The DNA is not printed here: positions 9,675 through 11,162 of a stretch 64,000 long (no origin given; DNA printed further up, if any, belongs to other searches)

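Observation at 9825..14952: SIR2_2 protein paired with a 1279-aa Mrr-like nuclease / STAND NTPase / repeat protein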

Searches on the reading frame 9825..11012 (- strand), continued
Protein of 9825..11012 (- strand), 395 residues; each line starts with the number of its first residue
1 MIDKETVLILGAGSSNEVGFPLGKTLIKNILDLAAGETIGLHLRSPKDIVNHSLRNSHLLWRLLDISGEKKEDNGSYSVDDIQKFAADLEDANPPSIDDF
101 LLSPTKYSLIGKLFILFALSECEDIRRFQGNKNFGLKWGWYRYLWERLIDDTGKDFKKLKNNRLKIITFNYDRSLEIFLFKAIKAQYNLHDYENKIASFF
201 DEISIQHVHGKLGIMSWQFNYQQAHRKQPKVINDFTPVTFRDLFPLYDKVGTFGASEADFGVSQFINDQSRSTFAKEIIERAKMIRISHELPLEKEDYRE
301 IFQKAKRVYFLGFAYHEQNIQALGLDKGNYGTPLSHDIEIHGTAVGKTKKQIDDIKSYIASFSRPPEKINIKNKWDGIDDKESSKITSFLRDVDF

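Call 38: find_encoding_contigs(protein=P0020, flank=7000, max_places=3)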
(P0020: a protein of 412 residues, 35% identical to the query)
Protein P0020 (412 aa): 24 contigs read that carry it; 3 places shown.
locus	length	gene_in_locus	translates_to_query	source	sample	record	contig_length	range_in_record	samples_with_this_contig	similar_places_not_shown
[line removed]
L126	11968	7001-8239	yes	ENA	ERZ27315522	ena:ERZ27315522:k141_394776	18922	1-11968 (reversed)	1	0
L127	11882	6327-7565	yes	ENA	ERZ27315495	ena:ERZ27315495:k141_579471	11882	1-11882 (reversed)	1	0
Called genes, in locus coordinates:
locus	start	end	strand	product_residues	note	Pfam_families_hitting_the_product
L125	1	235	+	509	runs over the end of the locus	PF12161:HsdM_N, PF02384:N6_Mtase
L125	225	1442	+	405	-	PF01420:Methylase_S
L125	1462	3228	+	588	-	PF02463:SMC_N (faint), PF11398:DUF2813 (faint), PF13175:AAA_15, PF13304:AAA_21, PF13175:AAA_15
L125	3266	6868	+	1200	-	PF04313:HSDR_N, PF04851:ResIII, PF18766:SWI2_SNF2, PF22679:T1R_D3-like, PF11867:T1RH-like_C, PF00717:Peptidase_S24 (weak)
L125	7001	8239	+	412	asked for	-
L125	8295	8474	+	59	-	-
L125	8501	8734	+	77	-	PF12728:HTH_17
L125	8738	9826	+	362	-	PF00589:Phage_integrase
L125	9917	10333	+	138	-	-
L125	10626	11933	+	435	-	-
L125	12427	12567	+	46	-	-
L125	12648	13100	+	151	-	?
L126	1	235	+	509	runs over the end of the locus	PF12161:HsdM_N, PF02384:N6_Mtase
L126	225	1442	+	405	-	PF01420:Methylase_S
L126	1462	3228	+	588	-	PF02463:SMC_N (faint), PF11398:DUF2813 (faint), PF13175:AAA_15, PF13304:AAA_21, PF13175:AAA_15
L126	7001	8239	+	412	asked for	-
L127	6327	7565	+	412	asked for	-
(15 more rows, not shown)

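Call 56: predict_structure(alignment_id=A3)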
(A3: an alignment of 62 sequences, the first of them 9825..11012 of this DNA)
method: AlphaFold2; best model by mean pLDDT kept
length: 395 residues; sequences in the alignment: 62
mean_pLDDT: 92.8   pTM: 0.92
mean pLDDT of the five models: 92.8, 92.5, 90.2, 90.0, 89.3
residues with pLDDT >= 90: 320; 70-90: 60; 50-70: 15; < 50: 0
segments of 3 or more residues with pLDDT < 50: none
pLDDT, mean of each block of 10 residues (from residue 1): 97 93 97 98 96 99 98 96 98 95 90 98 85 68 96 95 97 96 96 97 96 95 89 94 97 95 85 96 93 83 96 94 77 86 96 95 91 91 87 92
secondary structure, 60 per line:
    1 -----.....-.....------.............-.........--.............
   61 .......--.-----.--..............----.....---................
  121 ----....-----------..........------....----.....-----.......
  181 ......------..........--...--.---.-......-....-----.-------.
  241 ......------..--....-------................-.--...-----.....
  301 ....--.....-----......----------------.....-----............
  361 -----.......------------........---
elements in order: E6-10 H12-16 H23-35 E37-45 E48-55 H56-67 H79-92 H97-101 H105-120 H125-128 H140-149 H156-159 E164-168 H174-186 H193-202 E205-207 H216-221 H223-226 H240-246 H257-260 H268-283 H296-304 E307-311 H317-322 E339-343 H349-360 E369-372 H385-392

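Call 58: fold_search(model_id=the predicted structure, library=pdb)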
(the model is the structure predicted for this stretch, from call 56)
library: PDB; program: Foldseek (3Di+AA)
matches with E <= 10: 440; with E <= 0.001: 13
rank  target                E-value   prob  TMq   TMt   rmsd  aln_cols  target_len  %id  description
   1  8su9_D                2.3e-04  1.00  0.37  0.36  13.3       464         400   14  E. coli SIR2-HerA complex (hexamer HerA bound with dodecamer Sir2) (released 2024-03-27)
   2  8sub_E                2.4e-04  1.00  0.35  0.34  12.4       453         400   14  E. coli SIR2-HerA complex (dodecamer SIR2 pentamer HerA) (released 2023-12-27)
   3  8sub_D                4.5e-04  1.00  0.34  0.34  12.2       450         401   15  E. coli SIR2-HerA complex (dodecamer SIR2 pentamer HerA) (released 2023-12-27)
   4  8sub_B                5.0e-04  1.00  0.37  0.37  12.2       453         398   13  E. coli SIR2-HerA complex (dodecamer SIR2 pentamer HerA) (released 2023-12-27)
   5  8suw_F                5.8e-04  1.00  0.35  0.35  13.1       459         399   14  E. coli SIR2-HerA complex (dodecamer SIR2 bound 4 protomers of HerA) (released 2024-03-27)
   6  8sub_F                6.1e-04  1.00  0.37  0.36  11.5       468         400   14  E. coli SIR2-HerA complex (dodecamer SIR2 pentamer HerA) (released 2023-12-27)
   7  8uae_B                6.1e-04  1.00  0.34  0.35  14.0       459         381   13  E. coli Sir2_HerA complex (12:6) with ATPgamaS (released 2023-12-27)
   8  8suw_J                6.4e-04  1.00  0.36  0.36  14.3       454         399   13  E. coli SIR2-HerA complex (dodecamer SIR2 bound 4 protomers of HerA) (released 2024-03-27)
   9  8sub_K                6.8e-04  1.00  0.36  0.35  13.3       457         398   14  E. coli SIR2-HerA complex (dodecamer SIR2 pentamer HerA) (released 2023-12-27)
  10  8sub_A                7.1e-04  1.00  0.35  0.35  13.2       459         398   13  E. coli SIR2-HerA complex (dodecamer SIR2 pentamer HerA) (released 2023-12-27)
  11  8uae_F                7.5e-04  1.00  0.38  0.39  12.6       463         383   14  E. coli Sir2_HerA complex (12:6) with ATPgamaS (released 2023-12-27)
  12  8zsf_A                7.9e-04  1.00  0.35  0.48  10.4       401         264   13  CryoEM Helical Structure of KomC (released 2025-12-10)
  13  8j4u_G                8.7e-04  1.00  0.36  0.36  12.5       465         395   14  Structure of HerA-Sir2 complex from Escherichia coli Nezha system (released 2024-01-03)
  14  8sub_J                1.4e-03  1.00  0.39  0.38  11.7       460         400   14  E. coli SIR2-HerA complex (dodecamer SIR2 pentamer HerA) (released 2023-12-27)
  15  8suw_B                1.7e-03  0.99  0.36  0.36  12.4       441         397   13  E. coli SIR2-HerA complex (dodecamer SIR2 bound 4 protomers of HerA) (released 2024-03-27)
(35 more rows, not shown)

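Call 64: search_protein_representatives(alignment_id=A3)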
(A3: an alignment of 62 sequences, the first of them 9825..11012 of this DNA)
Query: 62 sequences, 338 profile positions. Proteins with E-value up to 0.001 (for the whole library): 11965; up to 1e-10: 9495; up to 1e-30: 6644. The best 150 are listed.
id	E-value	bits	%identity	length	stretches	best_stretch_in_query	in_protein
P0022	7.4e-112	390.4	-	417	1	1-337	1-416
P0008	3.3e-111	388.3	-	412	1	1-338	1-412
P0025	2.1e-109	382.4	-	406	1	1-338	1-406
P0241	1.6e-101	356.4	-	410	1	2-335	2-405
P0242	4.9e-99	348.3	-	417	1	1-335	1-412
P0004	9.4e-99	347.3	-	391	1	1-333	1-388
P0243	1.4e-93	330.4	-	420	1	1-338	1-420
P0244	6.0e-93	328.2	-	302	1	1-332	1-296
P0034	2.7e-91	322.8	-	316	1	1-309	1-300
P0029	2.0e-90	320.0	-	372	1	1-338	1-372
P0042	1.8e-89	316.8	-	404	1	1-337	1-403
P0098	9.9e-89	314.4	-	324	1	1-335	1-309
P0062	1.5e-88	313.7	-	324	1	1-313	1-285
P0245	4.8e-88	312.1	-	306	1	1-313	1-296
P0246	9.6e-88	311.1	-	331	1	1-337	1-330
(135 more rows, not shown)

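Call 68: search_protein_families(library=pfam, alignment_id=A5, max_evalue=0.00001)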
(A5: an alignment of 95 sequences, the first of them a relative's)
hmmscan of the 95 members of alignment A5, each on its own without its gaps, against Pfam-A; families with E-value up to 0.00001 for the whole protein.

A. member 1, L001:1755-3764:+ (669 aa): 2 families
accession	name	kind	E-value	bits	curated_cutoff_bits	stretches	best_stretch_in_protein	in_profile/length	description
PF02384.22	N6_Mtase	-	1.3e-63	215.6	20.4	1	156-455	6-282/311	N-6 DNA Methylase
PF12161.14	HsdM_N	-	1.3e-28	100.8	24.5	1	9-141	2-135/135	HsdM N-terminal domain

B. families by the number of members that match (of 95 scanned): 78 families (the first 25 are shown)
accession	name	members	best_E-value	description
PF01370.27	Epimerase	2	4e-69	NAD dependent epimerase/dehydratase family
PF04471.18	Mrr_cat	2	1.8e-29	Restriction endonuclease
PF13676.11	TIR_2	2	1.4e-19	TIR domain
PF04326.19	SLFN_AlbA_2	2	1.8e-09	Schlafen, AlbA_2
PF01582.25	TIR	2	9e-09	TIR domain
PF09848.15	SLFN-g3_helicase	1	3.2e-105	Schlafen group 3, DNA/RNA helicase domain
PF16363.11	GDP_Man_Dehyd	1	8.7e-93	GDP-mannose 4,6 dehydratase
PF00198.28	2-oxoacid_dh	1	2.3e-89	2-oxoacid dehydrogenases acyltransferase (catalytic domain)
PF00488.27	MutS_V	1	9.8e-84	MutS domain V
PF02384.22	N6_Mtase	1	1.3e-63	N-6 DNA Methylase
PF25596.1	CPSase_L_D1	1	8.7e-50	Carbamoyl phosphate synthase preATP-grasp domain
PF18306.6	LDcluster4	1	5.8e-48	SLOG cluster4 family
PF13354.11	Beta-lactamase2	1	1.2e-47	Beta-lactamase enzyme family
PF05192.23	MutS_III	1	3.7e-44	MutS domain III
PF01624.25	MutS_I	1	5e-44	MutS domain I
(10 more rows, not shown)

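Call 83: search_protein_families(library=padloc, proteins=[L117:9747-10997:+, L117:11002-11973:+], max_evalue=0.01)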
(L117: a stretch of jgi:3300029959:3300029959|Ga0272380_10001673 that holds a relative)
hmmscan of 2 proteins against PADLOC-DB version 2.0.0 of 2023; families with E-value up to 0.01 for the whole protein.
L117:9747-10997:+ (416 aa): 0 families

L117:11002-11973:+ (323 aa): 0 families

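Call 93: find_encoding_contigs(protein=P0012, flank=6000, max_places=2)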
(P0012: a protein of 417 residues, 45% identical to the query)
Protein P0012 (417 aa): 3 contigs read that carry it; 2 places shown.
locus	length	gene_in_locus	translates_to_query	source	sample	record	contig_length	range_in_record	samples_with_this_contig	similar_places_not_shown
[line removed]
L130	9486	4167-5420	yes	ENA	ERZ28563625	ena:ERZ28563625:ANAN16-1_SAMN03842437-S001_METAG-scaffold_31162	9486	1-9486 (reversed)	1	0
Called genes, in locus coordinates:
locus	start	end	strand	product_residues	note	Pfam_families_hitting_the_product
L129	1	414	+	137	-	?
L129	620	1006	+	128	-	PF13560:HTH_31, PF01381:HTH_3, PF12844:HTH_19, PF13443:HTH_26 (weak)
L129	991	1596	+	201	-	PF02661:Fic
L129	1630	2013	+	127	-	PF03203:MerC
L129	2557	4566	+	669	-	PF12161:HsdM_N, PF02384:N6_Mtase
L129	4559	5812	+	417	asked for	-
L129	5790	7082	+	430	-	PF01420:Methylase_S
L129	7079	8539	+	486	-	PF04326:SLFN_AlbA_2, PF13749:HATPase_c_4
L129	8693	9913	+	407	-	?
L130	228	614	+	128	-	PF13560:HTH_31, PF01381:HTH_3, PF12844:HTH_19, PF13443:HTH_26 (weak)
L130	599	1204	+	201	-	PF02661:Fic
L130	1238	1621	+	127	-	PF03203:MerC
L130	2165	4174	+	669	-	PF12161:HsdM_N, PF02384:N6_Mtase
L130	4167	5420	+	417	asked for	-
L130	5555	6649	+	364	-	PF01420:Methylase_S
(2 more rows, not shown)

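Call 96: find_related_loci(query=A1, collection=viral_contigs, flank=8000)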
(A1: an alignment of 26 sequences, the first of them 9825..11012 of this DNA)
Query A1 (395 aa) in viral_contigs; peptide patterns used: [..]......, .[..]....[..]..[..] (x = any residue, [..] = any of these).
124 stretches matched a pattern; 5 encode a relative of the query (tblastn E <= 1e-3); 5 distinct loci.
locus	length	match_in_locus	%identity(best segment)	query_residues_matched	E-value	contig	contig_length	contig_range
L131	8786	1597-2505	25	3-349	5e-17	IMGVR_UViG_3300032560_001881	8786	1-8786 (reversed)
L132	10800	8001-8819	28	1-326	9e-16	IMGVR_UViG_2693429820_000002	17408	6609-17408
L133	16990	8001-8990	23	1-381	1e-15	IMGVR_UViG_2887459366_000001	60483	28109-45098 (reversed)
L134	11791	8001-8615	27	1-213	2e-10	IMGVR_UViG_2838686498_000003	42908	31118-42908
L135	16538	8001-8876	23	1-326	2e-8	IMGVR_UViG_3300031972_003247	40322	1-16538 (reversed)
